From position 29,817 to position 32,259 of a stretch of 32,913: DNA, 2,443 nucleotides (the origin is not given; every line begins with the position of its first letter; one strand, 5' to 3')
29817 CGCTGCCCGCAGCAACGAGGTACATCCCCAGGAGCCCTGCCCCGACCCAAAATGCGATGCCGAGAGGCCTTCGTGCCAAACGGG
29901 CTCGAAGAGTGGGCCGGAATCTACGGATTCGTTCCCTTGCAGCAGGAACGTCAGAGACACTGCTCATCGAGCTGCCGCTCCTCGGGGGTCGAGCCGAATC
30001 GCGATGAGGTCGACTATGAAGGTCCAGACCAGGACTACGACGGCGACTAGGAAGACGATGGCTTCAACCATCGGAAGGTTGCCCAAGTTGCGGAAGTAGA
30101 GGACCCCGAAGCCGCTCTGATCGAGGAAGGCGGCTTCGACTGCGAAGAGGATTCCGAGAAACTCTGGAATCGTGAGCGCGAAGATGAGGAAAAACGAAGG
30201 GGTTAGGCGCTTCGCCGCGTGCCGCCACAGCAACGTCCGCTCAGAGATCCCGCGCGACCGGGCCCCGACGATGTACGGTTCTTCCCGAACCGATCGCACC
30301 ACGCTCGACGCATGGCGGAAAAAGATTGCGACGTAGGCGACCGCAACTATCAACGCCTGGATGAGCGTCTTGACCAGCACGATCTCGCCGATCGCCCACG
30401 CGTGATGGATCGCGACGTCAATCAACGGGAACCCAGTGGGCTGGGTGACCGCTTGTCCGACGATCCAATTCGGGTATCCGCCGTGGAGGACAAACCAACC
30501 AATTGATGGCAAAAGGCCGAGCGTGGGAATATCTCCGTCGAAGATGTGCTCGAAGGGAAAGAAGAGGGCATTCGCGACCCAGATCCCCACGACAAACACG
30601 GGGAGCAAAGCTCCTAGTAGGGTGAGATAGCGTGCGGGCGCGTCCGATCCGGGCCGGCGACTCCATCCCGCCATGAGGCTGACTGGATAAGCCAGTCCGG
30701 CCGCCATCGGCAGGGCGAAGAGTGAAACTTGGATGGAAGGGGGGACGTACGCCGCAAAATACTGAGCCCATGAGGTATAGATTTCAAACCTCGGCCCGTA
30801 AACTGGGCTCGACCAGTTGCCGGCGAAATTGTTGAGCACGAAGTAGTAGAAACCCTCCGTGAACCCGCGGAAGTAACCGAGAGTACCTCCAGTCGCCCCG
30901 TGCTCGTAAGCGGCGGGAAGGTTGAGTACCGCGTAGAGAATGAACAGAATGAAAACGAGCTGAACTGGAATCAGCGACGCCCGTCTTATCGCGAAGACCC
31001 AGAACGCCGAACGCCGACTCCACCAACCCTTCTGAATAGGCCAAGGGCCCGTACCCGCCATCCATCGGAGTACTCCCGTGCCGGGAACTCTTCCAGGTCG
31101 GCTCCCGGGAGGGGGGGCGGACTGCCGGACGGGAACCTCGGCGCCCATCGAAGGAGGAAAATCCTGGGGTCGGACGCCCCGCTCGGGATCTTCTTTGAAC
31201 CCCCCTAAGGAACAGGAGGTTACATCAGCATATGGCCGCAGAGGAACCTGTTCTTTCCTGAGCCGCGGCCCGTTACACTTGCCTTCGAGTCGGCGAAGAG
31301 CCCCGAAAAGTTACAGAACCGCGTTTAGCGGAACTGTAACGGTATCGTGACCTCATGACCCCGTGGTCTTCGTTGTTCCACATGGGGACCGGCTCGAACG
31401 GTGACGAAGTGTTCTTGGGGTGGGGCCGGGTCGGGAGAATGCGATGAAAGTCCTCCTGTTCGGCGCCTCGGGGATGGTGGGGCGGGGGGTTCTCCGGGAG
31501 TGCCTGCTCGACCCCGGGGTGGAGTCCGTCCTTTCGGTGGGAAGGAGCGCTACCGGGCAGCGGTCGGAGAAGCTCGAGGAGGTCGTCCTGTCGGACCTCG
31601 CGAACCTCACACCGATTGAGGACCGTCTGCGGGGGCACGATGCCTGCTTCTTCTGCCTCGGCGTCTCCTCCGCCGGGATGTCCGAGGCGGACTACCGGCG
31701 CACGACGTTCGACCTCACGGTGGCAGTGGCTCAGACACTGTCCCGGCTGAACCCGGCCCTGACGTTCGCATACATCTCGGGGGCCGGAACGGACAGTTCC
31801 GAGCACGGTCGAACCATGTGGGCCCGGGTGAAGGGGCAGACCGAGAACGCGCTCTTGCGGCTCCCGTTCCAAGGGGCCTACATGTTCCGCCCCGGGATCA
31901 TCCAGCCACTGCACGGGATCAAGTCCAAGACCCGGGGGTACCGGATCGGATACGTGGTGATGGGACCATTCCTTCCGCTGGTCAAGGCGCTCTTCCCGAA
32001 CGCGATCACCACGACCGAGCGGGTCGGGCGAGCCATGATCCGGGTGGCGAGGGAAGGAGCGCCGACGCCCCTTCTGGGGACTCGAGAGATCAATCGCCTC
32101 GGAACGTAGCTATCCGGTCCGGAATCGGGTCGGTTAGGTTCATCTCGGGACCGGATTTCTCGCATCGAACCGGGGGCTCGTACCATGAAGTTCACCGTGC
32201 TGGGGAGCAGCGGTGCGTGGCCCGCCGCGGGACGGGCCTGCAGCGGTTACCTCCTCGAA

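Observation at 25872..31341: ~5.4-kb lower-G+C island bounded by a perfect 21-bp direct repeat, inserted between the ftsZ promoter and an SDR-like gene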

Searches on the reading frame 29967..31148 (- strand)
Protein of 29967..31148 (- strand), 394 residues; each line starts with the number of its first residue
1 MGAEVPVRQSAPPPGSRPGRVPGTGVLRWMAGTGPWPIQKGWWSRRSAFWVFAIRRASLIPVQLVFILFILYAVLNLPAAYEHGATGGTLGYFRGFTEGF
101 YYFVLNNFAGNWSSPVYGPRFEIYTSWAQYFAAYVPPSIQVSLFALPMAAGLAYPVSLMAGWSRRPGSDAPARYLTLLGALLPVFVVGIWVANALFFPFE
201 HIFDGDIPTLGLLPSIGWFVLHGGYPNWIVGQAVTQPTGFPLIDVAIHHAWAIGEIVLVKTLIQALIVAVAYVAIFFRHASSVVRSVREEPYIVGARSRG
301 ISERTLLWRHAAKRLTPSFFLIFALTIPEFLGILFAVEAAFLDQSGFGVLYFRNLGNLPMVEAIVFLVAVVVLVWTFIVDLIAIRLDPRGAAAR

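Call 9: search_protein_families(library=pfam, proteins=[window:29967-31148:-], max_evalue=0.01)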
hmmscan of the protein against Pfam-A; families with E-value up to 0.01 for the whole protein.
window:29967-31148:- (394 aa): 2 families
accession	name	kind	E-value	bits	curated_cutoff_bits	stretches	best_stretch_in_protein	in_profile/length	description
PF00528.27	BPD_transp_1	-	7.7e-08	32.7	26.4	1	154-389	2-181/184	Binding-protein-dependent transport system inner membrane component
PF02300.22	Fumarate_red_C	-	0.0043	17.6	24.2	1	37-79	9-50/127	Fumarate reductase subunit C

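Call 36: search_protein_families(library=ncbifam, proteins=[window:29967-31061:-], max_evalue=0.01)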
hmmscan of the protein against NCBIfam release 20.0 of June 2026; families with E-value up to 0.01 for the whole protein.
window:29967-31061:- (365 aa): 14 families
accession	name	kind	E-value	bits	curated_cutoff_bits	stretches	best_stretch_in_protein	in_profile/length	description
NF045470.1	Opp2B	equivalog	1.1e-16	60.9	350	1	225-360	162-298/300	nickel ABC transporter permease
NF045469.1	Opp1B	equivalog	2.3e-14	53.6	380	1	230-360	175-305/307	nickel/cobalt ABC transporter permease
TIGR02789.1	nickel_nikB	equivalog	4.8e-13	49.2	447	1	231-361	175-306/314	nickel ABC transporter permease subunit NikB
NF007677.0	PRK10352.1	equivalog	1.7e-07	30.6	433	1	217-360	161-305/314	nickel ABC transporter permease subunit NikB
NF045472.1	Opp4B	equivalog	5.6e-07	29.1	450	1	229-360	189-317/319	oligopeptide ABC transporter permease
NF011690.0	PRK15110.1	equivalog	2.5e-06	27.2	432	1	22-354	3-306/321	putrescine export ABC transporter permease SapB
NF008161.0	PRK10914.1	equivalog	7.5e-06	25.3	590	1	208-360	181-334/339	dipeptide ABC transporter permease DppB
NF045471.1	Opp3B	equivalog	1.4e-05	24.7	480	1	231-360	171-301/308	oligopeptide ABC transporter permease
NF007008.0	PRK09471.1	equivalog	6.4e-05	22.6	388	1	233-360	175-303/306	oligopeptide ABC transporter permease OppB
NF045474.1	Opp2C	equivalog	0.00015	21.4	300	1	229-301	97-171/236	nickel transporter permease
NF011661.0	PRK15081.1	equivalog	0.0002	20.9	463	1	233-359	174-301/306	glutathione ABC transporter permease GsiC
NF011712.0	PRK15133.1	subfamily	0.00064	18.8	445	1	241-360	238-358/364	microcin C ABC transporter permease YejB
NF007738.0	PRK10417.1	equivalog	0.0028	17.2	335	1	237-300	139-202/277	nickel ABC transporter permease subunit NikC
NF010126.0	PRK13603.1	equivalog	0.0069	16.8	234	1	8-77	7-69/126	fumarate reductase subunit C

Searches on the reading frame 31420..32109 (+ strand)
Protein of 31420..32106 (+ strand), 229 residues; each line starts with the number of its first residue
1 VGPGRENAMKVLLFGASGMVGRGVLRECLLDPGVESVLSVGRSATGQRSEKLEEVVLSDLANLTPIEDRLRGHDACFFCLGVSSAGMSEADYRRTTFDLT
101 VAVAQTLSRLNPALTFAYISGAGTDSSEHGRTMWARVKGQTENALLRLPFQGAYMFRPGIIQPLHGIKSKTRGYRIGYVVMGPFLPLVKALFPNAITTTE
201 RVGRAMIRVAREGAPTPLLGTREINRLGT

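Call 9: search_protein_families(library=pfam, proteins=[window:31420-32106:+], max_evalue=0.01)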
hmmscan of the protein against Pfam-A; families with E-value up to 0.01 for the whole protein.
window:31420-32106:+ (229 aa): 3 families
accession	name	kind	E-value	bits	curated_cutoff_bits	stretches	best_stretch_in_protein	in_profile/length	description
PF13460.12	NAD_binding_10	-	2e-05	25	27.2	1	15-128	1-105/184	NAD(P)H-binding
PF01370.27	Epimerase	-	8.4e-05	22.5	20.9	1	11-120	1-114/240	NAD dependent epimerase/dehydratase family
PF01118.30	Semialdhyde_dh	-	0.00065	20.5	26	1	10-89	1-83/121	Semialdehyde dehydrogenase, NAD binding domain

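Call 13: find_encoding_contigs(protein=window:31444-32109:+, flank=10000, max_places=10)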
Protein window:31444-32109:+ (221 aa): 6 contigs read that carry it; 6 places shown.
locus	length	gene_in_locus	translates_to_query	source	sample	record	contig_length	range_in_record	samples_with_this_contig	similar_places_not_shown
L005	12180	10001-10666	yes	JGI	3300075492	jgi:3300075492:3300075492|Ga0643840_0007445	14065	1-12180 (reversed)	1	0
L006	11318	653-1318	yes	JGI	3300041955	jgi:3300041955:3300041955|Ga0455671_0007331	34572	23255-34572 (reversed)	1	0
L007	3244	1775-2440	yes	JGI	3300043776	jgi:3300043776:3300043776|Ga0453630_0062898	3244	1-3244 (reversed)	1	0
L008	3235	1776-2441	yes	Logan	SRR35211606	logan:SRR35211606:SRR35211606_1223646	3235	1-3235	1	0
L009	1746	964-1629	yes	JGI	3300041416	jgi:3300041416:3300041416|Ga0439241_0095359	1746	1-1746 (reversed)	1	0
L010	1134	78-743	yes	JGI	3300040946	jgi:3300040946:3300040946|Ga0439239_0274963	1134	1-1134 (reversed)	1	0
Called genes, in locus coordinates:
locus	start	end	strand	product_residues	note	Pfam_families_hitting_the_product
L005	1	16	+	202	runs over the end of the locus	PF13302:Acetyltransf_3, PF00583:Acetyltransf_1 (weak)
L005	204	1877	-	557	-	PF02142:MGS, PF01808:AICARFT_IMPCHas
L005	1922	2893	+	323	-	PF23960:DUF7289 (weak)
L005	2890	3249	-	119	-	-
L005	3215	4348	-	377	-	PF00091:Tubulin, PF12327:FtsZ_C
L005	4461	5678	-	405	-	PF13610:DDE_Tnp_IS240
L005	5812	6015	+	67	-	-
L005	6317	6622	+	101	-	-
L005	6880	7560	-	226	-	-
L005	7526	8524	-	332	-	PF00528:BPD_transp_1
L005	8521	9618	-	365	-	PF00528:BPD_transp_1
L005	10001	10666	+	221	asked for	PF13460:NAD_binding_10 (weak)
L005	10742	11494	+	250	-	PF23023:Anti-Pycsar_Apyc1, PF00753:Lactamase_B, PF13483:Lactamase_B_3 (weak), PF12706:Lactamase_B_2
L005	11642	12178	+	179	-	?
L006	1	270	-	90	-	?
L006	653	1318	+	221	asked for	PF13460:NAD_binding_10 (weak)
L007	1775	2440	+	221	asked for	PF13460:NAD_binding_10 (weak)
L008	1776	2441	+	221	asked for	PF13460:NAD_binding_10 (weak)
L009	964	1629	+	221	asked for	PF13460:NAD_binding_10 (weak)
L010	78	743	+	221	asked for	PF13460:NAD_binding_10 (weak)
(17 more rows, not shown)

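Call 36: search_protein_families(library=ncbifam, proteins=[window:31444-32106:+], max_evalue=0.01)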
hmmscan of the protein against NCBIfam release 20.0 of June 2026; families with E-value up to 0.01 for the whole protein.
window:31444-32106:+ (221 aa): 1 family
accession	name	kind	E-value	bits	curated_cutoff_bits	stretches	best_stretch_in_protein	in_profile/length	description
NF042422.1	oxyalk_red_OleD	equivalog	0.0053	16.2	580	1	1-96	1-94/329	2-alkyl-3-oxoalkanoate reductase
